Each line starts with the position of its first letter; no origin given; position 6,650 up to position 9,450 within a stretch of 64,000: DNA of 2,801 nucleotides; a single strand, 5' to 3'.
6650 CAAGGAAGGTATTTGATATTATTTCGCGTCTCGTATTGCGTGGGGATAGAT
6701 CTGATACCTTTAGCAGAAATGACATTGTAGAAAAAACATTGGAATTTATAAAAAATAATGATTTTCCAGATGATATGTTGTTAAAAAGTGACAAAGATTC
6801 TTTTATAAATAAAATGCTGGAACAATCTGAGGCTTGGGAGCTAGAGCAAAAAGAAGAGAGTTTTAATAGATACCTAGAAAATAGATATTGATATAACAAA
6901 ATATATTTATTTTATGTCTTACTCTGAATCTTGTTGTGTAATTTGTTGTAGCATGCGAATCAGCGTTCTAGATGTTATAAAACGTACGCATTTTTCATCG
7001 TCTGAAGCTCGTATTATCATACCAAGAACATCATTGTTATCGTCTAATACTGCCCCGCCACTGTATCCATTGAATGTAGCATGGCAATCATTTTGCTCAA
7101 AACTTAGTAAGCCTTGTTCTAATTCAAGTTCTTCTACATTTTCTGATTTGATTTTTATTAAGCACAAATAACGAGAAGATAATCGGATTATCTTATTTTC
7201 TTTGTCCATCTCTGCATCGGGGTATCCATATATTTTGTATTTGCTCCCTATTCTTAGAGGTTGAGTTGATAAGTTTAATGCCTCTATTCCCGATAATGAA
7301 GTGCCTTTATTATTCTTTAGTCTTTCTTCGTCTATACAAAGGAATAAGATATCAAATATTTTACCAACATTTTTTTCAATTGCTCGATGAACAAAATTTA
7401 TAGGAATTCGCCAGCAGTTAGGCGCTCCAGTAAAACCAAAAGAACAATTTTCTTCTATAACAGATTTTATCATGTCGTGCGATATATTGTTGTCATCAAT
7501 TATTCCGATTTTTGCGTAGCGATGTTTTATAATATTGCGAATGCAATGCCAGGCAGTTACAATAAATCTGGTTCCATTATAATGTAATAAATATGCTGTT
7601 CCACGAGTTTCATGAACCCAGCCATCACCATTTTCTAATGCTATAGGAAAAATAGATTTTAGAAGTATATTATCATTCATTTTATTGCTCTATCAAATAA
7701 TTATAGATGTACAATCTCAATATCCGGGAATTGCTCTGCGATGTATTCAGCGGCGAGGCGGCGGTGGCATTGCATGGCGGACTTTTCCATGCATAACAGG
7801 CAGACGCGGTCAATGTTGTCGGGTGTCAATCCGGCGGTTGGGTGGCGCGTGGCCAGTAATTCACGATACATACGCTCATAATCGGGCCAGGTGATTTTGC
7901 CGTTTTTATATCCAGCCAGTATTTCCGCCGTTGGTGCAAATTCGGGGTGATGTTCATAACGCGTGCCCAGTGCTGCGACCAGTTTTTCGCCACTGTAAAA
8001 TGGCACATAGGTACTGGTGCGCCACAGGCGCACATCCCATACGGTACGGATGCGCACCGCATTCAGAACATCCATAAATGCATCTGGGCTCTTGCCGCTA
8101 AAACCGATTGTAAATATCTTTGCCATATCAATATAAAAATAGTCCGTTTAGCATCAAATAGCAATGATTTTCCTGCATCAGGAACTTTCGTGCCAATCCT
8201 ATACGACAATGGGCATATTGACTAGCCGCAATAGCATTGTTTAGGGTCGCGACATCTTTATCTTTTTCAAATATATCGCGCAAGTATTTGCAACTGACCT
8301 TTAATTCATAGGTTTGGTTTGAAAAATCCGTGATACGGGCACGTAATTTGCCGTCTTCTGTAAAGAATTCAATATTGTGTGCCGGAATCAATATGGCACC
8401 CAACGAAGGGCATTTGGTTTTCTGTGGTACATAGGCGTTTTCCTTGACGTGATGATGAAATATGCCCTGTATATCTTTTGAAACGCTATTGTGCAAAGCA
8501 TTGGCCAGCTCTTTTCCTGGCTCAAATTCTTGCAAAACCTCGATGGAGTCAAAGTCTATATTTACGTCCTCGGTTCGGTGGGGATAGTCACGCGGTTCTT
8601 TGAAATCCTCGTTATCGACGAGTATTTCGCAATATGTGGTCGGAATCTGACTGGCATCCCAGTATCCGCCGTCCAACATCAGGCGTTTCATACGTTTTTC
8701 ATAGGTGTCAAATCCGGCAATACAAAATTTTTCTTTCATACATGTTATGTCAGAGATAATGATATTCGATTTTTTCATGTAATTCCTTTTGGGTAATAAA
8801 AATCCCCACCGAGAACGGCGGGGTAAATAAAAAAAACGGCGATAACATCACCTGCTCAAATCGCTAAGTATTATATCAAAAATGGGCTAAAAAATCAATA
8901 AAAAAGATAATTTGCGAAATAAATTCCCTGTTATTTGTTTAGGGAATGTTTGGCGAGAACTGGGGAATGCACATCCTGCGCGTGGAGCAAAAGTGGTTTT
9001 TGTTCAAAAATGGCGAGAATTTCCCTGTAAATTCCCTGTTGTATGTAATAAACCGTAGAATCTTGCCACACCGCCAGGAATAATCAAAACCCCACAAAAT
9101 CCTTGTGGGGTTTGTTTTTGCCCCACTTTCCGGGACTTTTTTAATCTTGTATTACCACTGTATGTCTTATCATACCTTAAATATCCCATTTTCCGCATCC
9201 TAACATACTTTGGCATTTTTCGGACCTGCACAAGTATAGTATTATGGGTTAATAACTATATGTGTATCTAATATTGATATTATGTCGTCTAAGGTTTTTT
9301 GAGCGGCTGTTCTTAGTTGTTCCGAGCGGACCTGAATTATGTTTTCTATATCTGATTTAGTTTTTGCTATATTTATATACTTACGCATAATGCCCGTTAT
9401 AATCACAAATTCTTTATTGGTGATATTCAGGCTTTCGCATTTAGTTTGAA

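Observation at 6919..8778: Duplicated two-gene cassette (unknown 216-aa protein + DUF488), co-oriented in copy 1 with a cytoplasmic trypsin-like protease: candidate uncharacterised defence module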

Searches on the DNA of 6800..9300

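Call 79: search_rna_families(source=window, start=6800, end=9300, threshold=evalue, max_evalue=1)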
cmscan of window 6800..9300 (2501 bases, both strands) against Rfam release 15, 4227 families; matches with E-value up to 1: 1.
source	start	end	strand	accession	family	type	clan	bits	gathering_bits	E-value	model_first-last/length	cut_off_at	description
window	8796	8842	-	RF02837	anti-hemB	Gene; sRNA;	-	20.9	49.5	0.072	1-81/81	no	Burkholderia RNA 7 (anti-hemB)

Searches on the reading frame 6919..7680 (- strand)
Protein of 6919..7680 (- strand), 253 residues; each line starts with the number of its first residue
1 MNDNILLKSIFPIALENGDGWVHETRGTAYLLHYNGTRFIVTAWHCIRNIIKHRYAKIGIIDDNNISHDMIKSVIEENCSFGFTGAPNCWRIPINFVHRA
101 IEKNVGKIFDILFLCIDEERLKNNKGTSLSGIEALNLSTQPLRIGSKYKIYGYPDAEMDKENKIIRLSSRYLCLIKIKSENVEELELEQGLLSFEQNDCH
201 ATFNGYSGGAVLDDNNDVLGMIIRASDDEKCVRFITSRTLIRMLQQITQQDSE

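Call 7: search_protein_families(library=pfam, proteins=[window:6919-7680:-], max_evalue=0.01)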
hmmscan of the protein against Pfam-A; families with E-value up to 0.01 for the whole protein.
window:6919-7680:- (253 aa): 2 families
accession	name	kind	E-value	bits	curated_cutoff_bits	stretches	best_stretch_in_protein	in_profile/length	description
PF13365.12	Trypsin_2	-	5e-06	27.8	27.6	1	35-221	7-144/144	Trypsin-like peptidase domain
PF00089.32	Trypsin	-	0.0079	16.5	20.6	0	36-57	33-52/220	Trypsin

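Call 8: search_protein_families(library=padloc, proteins=[window:6919-7680:-], max_evalue=0.01)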
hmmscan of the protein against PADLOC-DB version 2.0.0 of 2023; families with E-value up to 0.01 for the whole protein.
window:6919-7680:- (253 aa): 3 families
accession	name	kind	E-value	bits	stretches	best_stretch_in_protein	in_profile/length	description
PDLC03855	LmuA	-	4.3e-10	37.5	1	27-247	17-195/425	-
PDLC02960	RT-Protease_XI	-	5.2e-09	33.6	1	6-245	334-505/506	single gene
PDLC02959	RT-Protease_XI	-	1.3e-08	32.3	1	23-245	348-509/510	single gene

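Call 55: find_encoding_contigs(protein=window:6919-7680:-, flank=10000, max_places=6)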
Protein window:6919-7680:- (253 aa): 22 contigs read that carry it; 6 places shown.
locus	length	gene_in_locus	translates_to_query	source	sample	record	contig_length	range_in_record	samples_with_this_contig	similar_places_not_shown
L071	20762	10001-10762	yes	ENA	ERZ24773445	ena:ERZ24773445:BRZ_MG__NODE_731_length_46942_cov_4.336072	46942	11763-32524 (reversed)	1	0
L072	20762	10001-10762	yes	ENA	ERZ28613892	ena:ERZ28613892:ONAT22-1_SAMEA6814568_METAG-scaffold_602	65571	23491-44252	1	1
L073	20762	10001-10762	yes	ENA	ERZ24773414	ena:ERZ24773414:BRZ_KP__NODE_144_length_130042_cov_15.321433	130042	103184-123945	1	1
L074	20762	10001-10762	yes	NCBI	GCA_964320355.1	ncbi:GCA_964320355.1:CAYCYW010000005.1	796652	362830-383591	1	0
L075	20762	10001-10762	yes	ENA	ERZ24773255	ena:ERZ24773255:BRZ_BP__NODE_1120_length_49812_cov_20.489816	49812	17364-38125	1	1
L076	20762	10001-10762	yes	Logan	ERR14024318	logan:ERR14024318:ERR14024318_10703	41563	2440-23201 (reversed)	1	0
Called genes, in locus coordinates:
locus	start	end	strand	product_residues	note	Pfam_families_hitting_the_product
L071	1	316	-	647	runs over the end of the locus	PF11398:DUF2813 (faint), PF13175:AAA_15, PF20469:OLD-like_TOPRIM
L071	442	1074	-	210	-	-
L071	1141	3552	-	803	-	PF02384:N6_Mtase, PF01170:UPF0020 (weak), PF13847:Methyltransf_31 (faint), PF07669:Eco57I (weak), PF01420:Methylase_S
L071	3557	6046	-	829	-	PF04313:HSDR_N (faint), PF13588:HSDR_N_2 (weak), PF00270:DEAD, PF04851:ResIII, PF18766:SWI2_SNF2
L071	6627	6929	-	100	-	-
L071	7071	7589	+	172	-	-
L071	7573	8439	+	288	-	-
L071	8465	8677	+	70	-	-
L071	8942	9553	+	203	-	-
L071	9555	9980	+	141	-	PF04343:DUF488, PF22751:DUF488-N3a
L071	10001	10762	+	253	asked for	PF13365:Trypsin_2 (weak)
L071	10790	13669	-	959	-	-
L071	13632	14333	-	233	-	-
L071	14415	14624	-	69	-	-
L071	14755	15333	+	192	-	-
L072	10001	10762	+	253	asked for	PF13365:Trypsin_2 (weak)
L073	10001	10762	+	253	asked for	PF13365:Trypsin_2 (weak)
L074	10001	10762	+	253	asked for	PF13365:Trypsin_2 (weak)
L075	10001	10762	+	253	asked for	PF13365:Trypsin_2 (weak)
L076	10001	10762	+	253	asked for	PF13365:Trypsin_2 (weak)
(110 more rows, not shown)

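Call 76: search_dna_similar(query=window:6919-7680:-, collection=plasmids, mode=protein, max_evalue=0.001, max_rows=15)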
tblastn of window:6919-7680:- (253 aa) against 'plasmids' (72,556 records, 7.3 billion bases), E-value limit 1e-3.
No match.

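Call 90: search_protein_families(library=phrogs, proteins=[window:6919-7680:-], max_evalue=0.001)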
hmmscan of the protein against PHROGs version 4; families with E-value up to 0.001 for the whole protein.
window:6919-7680:- (253 aa): 0 families

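Call 91: search_protein_families(library=ncbifam, proteins=[window:6919-7680:-], max_evalue=0.001)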
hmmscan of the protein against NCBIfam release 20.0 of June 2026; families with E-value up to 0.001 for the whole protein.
window:6919-7680:- (253 aa): 0 families

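Call 103: find_related_loci(query=window:6919-7680:-, collection=metagenome_contigs, flank=6000)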
Query window:6919-7680:- (253 aa) in metagenome_contigs; peptide patterns used: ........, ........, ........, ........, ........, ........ (x = any residue, [..] = any of these).
163 stretches matched a pattern, but none encodes a relative of the query by tblastn (E <= 1e-3).

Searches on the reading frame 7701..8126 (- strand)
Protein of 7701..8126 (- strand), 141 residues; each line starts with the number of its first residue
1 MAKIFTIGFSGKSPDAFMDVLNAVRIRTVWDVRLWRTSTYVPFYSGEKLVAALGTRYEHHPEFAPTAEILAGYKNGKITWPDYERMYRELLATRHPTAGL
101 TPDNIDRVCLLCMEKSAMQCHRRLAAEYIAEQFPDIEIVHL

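Call 7: search_protein_families(library=pfam, proteins=[window:7701-8126:-], max_evalue=0.01)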
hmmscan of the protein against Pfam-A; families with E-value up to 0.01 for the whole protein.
window:7701-8126:- (141 aa): 3 families
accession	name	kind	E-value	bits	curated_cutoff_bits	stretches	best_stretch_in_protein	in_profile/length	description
PF04343.18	DUF488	-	4.6e-18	66.4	22.2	1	15-129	3-121/121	Domain of unknown function DUF488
PF22751.1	DUF488-N3a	-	8e-10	39.5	27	1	59-132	38-117/118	Active DUF488-N3 subclade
PF22752.1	DUF488-N3i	-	0.005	17.8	27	1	58-132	38-114/131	Inactive DUF488-N3 subclade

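Call 8: search_protein_families(library=padloc, proteins=[window:7701-8126:-], max_evalue=0.01)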
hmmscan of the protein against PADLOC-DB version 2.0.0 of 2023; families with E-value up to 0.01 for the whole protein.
window:7701-8126:- (141 aa): 4 families
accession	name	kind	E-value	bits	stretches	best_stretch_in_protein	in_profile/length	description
PDLC04658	PDC-M45C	-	1.9e-34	116.5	1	3-141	2-144/145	-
PDLC04505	PDC-M19A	-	3.6e-13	47.6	1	3-140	150-293/294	-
PDLC04657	PDC-M45B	-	1.7e-11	42.1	1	3-132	5-136/204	-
PDLC04504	PDC-M19A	-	2.9e-07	28.1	1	4-131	91-223/234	-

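Call 28: search_solved_structures(query=window:7701-8126:-, max_evalue=1, show_alignments=2)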
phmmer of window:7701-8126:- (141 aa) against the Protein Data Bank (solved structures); distinct sequences matched with E-value up to 1: 1.
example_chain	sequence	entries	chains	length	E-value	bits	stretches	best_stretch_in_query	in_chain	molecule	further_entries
9exz_A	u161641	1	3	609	0.74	13.2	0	8-36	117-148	DE NOVO PROTEIN P600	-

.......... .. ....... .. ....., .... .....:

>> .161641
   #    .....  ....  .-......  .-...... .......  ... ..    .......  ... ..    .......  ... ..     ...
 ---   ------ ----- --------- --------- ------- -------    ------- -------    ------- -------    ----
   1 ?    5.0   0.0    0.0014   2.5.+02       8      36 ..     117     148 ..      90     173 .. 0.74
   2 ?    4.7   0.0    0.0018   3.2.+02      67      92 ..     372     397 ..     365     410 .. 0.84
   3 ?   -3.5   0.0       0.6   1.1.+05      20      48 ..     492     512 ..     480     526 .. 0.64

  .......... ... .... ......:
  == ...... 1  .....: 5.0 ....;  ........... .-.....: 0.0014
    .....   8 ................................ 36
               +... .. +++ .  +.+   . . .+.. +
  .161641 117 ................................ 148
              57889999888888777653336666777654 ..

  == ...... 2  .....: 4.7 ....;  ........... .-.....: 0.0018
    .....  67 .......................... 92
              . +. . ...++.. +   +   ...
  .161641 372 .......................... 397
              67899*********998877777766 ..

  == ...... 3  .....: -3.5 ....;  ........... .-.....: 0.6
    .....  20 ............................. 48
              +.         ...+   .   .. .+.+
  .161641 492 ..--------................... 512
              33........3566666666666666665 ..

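Call 30: find_homologous_proteins(query=window:7701-8126:-, max_evalue=0.001)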
Query window:7701-8126:- (141 aa): 612 proteins with E <= 0.001 among 620 candidates; the best 120 are listed.
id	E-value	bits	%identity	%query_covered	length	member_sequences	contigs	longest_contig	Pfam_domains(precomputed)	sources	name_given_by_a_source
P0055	2.5e-88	311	96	100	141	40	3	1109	PF04343.19,PF22751.2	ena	-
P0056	2.5e-87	308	94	100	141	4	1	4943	PF04343.19,PF22751.2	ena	-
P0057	2.7e-85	302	91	100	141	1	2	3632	PF04343.19,PF22751.2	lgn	-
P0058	5.7e-81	288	86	100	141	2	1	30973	PF04343.19,PF22751.2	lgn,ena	-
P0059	1.3e-80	286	89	100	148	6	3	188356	PF04343.19,PF22751.2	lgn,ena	-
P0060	4.5e-80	285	84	100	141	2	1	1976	PF04343.19,PF22751.2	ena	-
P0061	1.5e-79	283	84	100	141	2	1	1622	PF04343.19,PF22751.2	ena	-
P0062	2.1e-79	283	86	100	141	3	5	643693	PF04343.19,PF22751.2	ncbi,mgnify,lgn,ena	mgnify:CR=1 FL=1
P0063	2.1e-79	283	86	100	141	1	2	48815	PF04343.19,PF22751.2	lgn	-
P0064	5.4e-79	281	85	100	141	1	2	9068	PF04343.19,PF22751.2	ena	-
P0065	7.5e-79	281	84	100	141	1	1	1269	PF04343.19,PF22751.2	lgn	-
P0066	7.8e-79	281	84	100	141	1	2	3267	PF04343.19,PF22751.2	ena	-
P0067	2.0e-78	279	84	100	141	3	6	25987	PF04343.19,PF22751.2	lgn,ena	-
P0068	2.0e-78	279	84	100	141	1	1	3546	PF04343.19,PF22751.2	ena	-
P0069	2.3e-78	279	82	100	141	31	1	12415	PF04343.19,PF22751.2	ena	-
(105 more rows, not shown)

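Call 59: predict_structure(alignment_id=A5)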
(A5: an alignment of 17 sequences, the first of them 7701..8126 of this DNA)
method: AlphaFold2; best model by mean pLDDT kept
length: 141 residues; sequences in the alignment: 17
mean_pLDDT: 80.0   pTM: 0.76
mean pLDDT of the five models: 80.0, 78.3, 55.8, 46.1, 41.4
residues with pLDDT >= 90: 28; 70-90: 85; 50-70: 27; < 50: 1
segments of 3 or more residues with pLDDT < 50: none
pLDDT, mean of each block of 10 residues (from residue 1): 85 83 91 58 66 87 77 67 85 88 88 66 87 91 81
secondary structure, 60 per line:
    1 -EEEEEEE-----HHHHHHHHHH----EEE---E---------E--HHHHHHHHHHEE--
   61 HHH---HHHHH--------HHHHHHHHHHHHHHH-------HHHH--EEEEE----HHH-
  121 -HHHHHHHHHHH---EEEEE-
elements in order: E2-8 H14-23 E28-30 H47-56 H67-71 H80-94 H102-105 E108-112 H122-132 E136-140

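Call 90: search_protein_families(library=phrogs, proteins=[window:7701-8126:-], max_evalue=0.001)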
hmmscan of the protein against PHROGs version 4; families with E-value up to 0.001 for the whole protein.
window:7701-8126:- (141 aa): 2 families
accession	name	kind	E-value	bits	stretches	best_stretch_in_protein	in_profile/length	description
phrog_2450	-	unknown function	2.7e-12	47.9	1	57-134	70-158/346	-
phrog_14939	-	unknown function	8.9e-05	22.8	1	4-129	167-297/313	-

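Call 91: search_protein_families(library=ncbifam, proteins=[window:7701-8126:-], max_evalue=0.001)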
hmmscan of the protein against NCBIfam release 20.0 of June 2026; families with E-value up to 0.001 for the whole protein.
window:7701-8126:- (141 aa): 0 families

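Call 119: search_solved_structures(query=A6, max_evalue=1)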
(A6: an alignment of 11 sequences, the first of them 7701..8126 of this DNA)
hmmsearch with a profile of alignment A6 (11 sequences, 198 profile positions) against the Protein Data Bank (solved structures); distinct sequences matched with E-value up to 1: 0.
